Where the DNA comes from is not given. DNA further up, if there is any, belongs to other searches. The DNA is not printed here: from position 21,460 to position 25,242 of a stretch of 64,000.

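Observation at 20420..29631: SWIM-SNF2 helicase gene positioned as a fifth, leading cistron of a type I Wadjet (jetABCD) operon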

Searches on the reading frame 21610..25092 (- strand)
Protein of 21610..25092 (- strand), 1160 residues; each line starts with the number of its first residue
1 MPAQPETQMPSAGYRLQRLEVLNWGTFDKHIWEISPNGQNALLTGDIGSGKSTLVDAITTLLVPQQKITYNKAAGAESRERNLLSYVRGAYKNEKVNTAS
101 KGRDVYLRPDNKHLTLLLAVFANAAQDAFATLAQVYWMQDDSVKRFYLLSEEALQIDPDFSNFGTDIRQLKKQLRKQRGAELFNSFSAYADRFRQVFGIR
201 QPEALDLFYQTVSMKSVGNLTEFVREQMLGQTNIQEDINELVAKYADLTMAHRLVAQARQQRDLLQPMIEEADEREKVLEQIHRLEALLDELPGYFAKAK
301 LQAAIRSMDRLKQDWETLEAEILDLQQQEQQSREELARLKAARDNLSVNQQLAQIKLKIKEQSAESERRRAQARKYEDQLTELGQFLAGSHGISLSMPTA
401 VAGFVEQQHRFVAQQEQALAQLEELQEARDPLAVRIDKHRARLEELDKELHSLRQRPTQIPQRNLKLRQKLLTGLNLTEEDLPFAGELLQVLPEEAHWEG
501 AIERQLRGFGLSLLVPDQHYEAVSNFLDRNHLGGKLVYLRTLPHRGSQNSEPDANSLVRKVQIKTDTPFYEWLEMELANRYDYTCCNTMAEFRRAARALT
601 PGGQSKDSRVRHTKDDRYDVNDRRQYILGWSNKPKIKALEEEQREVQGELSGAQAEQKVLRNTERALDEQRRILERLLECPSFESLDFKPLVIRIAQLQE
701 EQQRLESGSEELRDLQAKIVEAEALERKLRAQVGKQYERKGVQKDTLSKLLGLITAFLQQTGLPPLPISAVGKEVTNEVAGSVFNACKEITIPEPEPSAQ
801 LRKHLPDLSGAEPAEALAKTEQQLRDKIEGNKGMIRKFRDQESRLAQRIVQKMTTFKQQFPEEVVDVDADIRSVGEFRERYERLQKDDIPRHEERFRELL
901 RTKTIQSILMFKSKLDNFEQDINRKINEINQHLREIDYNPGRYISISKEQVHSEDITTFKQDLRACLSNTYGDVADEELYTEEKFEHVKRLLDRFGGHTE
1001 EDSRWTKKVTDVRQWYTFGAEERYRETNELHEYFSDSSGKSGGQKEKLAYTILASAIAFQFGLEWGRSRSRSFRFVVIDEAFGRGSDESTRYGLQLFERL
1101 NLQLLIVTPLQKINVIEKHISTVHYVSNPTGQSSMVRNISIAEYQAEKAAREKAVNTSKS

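Call 3: search_protein_families(library=pfam, proteins=[window:21610-25092:-])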
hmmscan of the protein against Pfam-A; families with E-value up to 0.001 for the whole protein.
window:21610-25092:- (1160 aa): 3 families
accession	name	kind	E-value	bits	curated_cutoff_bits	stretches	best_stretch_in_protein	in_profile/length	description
PF13555.12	AAA_29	-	1.1e-25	89.5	27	1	16-76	1-60/61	P-loop containing region of AAA domain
PF13558.12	SbcC_Walker_B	-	1.5e-20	73.7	27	1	1008-1098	2-89/90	SbcC/RAD50-like, Walker B motif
PF00005.33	ABC_tran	-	0.00075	20.6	25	0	37-82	10-59/137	ABC transporter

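Call 4: search_protein_families(library=padloc, proteins=[window:21610-25092:-])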
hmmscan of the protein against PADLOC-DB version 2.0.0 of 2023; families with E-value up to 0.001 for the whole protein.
window:21610-25092:- (1160 aa): 16 families
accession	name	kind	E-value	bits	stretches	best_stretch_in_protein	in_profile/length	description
PDLC00512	JetC1|JetC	-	0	1305.9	1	9-1152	13-1121/1123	DUF3584 domain; MukB-like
PDLC00518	JetC1|JetC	-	9.3e-245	813.2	1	12-1151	14-1109/1112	DUF3584 domain; MukB-like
PDLC00511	JetC1|JetC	-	8.1e-149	495.6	2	5-747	7-731/1108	DUF3584 domain; MukB-like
PDLC00514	JetC1|JetC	-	5.9e-109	363.5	1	12-1142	6-1095/1117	DUF3584 domain; MukB-like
PDLC00517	JetC1|JetC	-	1.8e-103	345.8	1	14-1139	20-1111/1119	DUF3584 domain; MukB-like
PDLC00519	JetC1|JetC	-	8e-73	244.2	2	15-750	3-736/1097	DUF3584 domain; MukB-like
PDLC00509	JetC1|JetC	-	8.9e-55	184.3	1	6-1155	5-1151/1158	DUF3584 domain; MukB-like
PDLC00505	JetC1|JetC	-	1.6e-38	130.4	1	16-1144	9-1109/1118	DUF3584 domain; MukB-like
PDLC00507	JetC1|JetC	-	1.1e-24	84.9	3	16-373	3-381/1215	DUF3584 domain; MukB-like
PDLC00503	JetC1|JetC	-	3.4e-22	76.4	1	16-1126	4-1102/1146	DUF3584 domain; MukB-like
PDLC00504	JetC1|JetC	-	1.1e-21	74.7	1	15-1141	3-1116/1144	DUF3584 domain; MukB-like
PDLC00508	JetC1|JetC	-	3.2e-20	70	1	15-943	3-894/1106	DUF3584 domain; MukB-like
PDLC03859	LmuB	-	4.1e-10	37.5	1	165-459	200-467/611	-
PDLC04135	mad3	-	8.9e-10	36.6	0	15-95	1-86/374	mads_3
PDLC00284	PtuA1|PtuA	-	2.8e-07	27.8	1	8-75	54-121/545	AAA ATPase domain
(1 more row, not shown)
